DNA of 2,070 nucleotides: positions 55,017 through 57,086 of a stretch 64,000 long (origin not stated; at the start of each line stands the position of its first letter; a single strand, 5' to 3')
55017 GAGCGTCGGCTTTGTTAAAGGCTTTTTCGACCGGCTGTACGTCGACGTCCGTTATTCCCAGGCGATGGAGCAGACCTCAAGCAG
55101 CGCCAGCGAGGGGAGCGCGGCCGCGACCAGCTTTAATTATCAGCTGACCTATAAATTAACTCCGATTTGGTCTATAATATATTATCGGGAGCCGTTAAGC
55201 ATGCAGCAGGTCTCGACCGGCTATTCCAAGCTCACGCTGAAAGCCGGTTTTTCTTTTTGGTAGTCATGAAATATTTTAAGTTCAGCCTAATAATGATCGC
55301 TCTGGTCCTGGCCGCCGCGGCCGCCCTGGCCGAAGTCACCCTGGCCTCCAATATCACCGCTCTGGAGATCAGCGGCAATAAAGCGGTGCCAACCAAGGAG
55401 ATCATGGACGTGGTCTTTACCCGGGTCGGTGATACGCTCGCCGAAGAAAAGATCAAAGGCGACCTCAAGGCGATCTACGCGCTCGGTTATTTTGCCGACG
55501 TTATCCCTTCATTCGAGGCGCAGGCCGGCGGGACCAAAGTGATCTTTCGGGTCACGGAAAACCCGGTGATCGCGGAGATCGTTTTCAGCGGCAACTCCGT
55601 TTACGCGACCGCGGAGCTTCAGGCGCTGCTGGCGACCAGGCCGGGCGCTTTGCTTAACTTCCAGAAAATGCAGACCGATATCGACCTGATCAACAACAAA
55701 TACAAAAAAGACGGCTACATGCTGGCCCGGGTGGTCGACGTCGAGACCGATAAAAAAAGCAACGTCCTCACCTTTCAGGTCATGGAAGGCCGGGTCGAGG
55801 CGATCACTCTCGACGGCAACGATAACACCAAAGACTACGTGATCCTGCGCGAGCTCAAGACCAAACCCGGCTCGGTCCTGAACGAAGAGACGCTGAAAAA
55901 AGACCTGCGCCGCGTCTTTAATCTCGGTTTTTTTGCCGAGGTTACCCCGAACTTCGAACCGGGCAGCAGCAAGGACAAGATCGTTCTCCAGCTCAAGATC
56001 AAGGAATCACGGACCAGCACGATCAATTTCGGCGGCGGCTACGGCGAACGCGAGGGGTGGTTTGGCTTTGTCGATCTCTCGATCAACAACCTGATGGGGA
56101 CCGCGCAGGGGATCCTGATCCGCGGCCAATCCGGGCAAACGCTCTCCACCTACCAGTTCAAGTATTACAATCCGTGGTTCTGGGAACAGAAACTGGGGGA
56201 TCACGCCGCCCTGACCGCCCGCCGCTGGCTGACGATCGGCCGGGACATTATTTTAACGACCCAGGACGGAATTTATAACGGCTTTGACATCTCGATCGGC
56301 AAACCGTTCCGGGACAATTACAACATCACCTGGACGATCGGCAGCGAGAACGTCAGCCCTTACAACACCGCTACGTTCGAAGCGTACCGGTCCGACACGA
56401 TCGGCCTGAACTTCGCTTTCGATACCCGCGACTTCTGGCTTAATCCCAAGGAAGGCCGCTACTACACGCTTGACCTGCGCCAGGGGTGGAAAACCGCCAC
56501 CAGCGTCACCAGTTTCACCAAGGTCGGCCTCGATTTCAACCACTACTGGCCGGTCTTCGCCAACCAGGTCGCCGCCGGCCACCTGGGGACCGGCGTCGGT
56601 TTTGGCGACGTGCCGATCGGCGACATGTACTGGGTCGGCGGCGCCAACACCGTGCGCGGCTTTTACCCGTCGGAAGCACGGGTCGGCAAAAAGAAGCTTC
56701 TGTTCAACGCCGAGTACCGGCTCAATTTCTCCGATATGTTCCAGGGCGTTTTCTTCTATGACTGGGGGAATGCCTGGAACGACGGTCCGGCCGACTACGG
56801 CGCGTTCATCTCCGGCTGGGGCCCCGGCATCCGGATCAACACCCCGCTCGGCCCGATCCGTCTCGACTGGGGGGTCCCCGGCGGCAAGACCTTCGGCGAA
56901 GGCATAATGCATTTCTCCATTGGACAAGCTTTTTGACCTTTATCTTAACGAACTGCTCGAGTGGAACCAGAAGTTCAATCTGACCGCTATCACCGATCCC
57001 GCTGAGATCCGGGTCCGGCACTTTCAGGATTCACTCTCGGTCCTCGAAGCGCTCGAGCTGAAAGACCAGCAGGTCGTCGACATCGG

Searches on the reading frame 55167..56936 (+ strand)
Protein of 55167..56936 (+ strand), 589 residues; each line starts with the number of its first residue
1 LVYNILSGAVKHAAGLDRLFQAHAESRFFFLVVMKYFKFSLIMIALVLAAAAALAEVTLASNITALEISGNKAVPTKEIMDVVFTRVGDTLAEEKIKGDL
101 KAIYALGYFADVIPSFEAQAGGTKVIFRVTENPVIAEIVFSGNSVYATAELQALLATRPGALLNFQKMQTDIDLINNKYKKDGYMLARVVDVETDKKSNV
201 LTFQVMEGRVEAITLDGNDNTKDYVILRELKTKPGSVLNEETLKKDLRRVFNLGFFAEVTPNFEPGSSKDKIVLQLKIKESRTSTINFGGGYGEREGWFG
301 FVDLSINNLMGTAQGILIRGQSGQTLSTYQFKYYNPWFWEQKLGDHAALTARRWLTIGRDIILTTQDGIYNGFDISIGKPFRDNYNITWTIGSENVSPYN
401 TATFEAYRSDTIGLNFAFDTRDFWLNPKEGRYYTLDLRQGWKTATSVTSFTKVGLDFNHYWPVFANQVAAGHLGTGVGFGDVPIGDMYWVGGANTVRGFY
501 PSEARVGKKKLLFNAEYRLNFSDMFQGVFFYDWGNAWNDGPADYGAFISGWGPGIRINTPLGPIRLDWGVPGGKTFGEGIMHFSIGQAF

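Call 40: search_protein_families(library=pfam, proteins=[window:55167-56936:+], max_evalue=0.001)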
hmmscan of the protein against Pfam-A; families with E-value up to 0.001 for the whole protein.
window:55167-56936:+ (589 aa): 3 families
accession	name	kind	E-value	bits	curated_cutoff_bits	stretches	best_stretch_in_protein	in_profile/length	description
PF07244.20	POTRA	-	5.7e-39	133.1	21.3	3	133-208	1-79/79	Surface antigen variable number repeat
PF01103.29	Omp85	-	1.8e-35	123.4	24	1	308-589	1-325/325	Omp85 superfamily domain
PF08479.16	POTRA_2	-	7.9e-09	35.7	24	1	135-208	3-76/76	POTRA domain, ShlB-type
